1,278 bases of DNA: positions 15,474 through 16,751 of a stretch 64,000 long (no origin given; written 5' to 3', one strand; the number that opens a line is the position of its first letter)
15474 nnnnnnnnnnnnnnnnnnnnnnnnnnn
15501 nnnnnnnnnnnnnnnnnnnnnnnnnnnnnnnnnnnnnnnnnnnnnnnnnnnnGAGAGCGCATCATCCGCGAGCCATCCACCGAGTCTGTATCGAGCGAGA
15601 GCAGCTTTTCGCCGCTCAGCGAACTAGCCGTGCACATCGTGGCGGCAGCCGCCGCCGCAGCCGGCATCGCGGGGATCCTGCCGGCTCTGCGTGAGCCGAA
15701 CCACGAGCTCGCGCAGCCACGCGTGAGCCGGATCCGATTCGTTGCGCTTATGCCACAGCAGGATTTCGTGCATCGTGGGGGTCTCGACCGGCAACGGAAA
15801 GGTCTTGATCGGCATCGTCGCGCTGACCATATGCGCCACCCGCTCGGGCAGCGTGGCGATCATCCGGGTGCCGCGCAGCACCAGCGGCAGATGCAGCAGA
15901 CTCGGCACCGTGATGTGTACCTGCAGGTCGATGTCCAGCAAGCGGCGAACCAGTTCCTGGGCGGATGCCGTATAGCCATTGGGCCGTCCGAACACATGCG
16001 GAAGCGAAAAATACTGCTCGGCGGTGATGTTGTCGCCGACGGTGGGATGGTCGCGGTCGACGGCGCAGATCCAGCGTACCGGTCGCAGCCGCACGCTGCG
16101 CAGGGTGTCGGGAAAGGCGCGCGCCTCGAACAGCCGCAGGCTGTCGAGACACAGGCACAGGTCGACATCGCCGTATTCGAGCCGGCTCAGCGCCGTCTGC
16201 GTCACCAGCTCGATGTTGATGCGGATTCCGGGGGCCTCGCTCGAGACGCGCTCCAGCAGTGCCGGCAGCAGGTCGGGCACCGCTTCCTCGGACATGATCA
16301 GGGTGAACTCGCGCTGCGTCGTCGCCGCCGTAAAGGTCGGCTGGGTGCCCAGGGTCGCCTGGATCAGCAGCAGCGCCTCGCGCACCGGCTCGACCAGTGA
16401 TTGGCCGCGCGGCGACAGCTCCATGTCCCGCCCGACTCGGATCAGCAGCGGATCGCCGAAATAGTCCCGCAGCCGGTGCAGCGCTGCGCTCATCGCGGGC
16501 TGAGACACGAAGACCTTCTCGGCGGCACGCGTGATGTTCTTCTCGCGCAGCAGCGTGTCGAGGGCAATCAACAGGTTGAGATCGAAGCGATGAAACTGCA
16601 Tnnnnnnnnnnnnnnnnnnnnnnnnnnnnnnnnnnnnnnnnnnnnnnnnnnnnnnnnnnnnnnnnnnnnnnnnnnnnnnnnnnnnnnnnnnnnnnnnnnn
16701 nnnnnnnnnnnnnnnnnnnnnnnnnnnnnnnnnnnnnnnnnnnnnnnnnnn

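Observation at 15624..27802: LysR-divergent, tightly coupled 9-gene operon of unusual composition (GST, MetE-like, ALDH, GMC, DUF3237, GMC, MFS, AACS-like ligase, HAD)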

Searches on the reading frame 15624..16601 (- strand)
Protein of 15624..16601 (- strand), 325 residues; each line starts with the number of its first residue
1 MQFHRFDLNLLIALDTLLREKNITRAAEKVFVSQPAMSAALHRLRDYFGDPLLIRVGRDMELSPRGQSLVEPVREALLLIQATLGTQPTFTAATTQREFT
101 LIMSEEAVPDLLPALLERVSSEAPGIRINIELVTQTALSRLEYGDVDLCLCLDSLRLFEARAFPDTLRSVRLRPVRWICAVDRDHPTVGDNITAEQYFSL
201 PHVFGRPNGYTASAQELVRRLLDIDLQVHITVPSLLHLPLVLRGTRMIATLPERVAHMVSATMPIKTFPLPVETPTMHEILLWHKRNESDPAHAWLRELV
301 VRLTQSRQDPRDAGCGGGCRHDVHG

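Call 5: search_protein_families(library=pfam, proteins=[window:15624-16601:-])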
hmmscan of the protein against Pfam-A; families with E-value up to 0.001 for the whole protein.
window:15624-16601:- (325 aa): 2 families
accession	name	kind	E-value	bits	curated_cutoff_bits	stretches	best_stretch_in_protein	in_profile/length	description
PF03466.25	LysR_substrate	-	4.2e-18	65.9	28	1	95-302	4-206/209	LysR substrate binding domain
PF00126.33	HTH_1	-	2.4e-16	59.9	26.6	1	8-67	1-60/60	Bacterial regulatory helix-turn-helix protein, lysR family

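Call 6: search_protein_families(library=ncbifam, proteins=[window:15624-16601:-])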
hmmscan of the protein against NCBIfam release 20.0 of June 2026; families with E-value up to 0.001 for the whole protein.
window:15624-16601:- (325 aa): 41 families (the best 25 are shown)
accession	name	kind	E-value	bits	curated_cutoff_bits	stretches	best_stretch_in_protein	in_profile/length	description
NF050187.1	TransRegBsrAPseudo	equivalog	6.5e-58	196.2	480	1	2-301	4-296/298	LysR family transcriptional regulator BsrA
NF007063.1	PRK09508.1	equivalog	1.1e-38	133.3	262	1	3-305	12-306/307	transcriptional regulator LeuO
NF045905.1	TransRegLelALeg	equivalog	9.4e-33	113.8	500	1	2-302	3-299/305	LysR family transcriptional regulator LelA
NF007581.0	PRK10216.1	equivalog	1.3e-19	70.4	314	1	4-306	6-317/319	HTH-type transcriptional regulator YidZ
NF047710.1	TransRegCitRGProt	equivalog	2.3e-17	63.3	400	1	3-286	7-282/295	DNA-binding transcriptional repressor CitR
TIGR03339.1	phn_lysR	subfamily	9.6e-15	54.6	341.1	1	13-189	4-170/279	aminoethylphosphonate catabolism associated LysR family transcriptional regulator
NF007385.0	PRK09906.1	equivalog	3.9e-14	52.5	356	1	18-299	13-287/296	DNA-binding transcriptional regulator HcaR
NF040786.1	LysR_Sec_metab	equivalog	3.8e-12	45.8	250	1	7-148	2-143/298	selenium metabolism-associated LysR family transcriptional regulator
NF008554.1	PRK11482.1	equivalog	4.5e-12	45.6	277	1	5-274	28-286/317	YbeF family transcriptional regulator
NF008352.0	PRK11139.1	subfamily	9e-12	44.7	288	1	8-150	8-145/305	transcriptional regulator GcvA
NF008416.0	PRK11242.1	equivalog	9.1e-12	44.9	277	1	20-292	15-279/300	transcriptional regulator CynR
TIGR02424.1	TF_pcaQ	equivalog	1.5e-11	43.8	303.8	1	16-197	13-190/300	pca operon transcription factor PcaQ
TIGR03418.1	chol_sulf_TF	equivalog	9.3e-10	38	324.8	1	7-85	2-80/291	choline sulfate utilization transcriptional regulator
NF058504.1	TransRegCcpCBac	equivalog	9.9e-10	38.3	400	1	14-78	9-73/287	transcriptional regulator CcpC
NF008722.0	PRK11716.1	equivalog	3.7e-09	36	246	1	15-151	10-146/293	HTH-type transcriptional activator IlvY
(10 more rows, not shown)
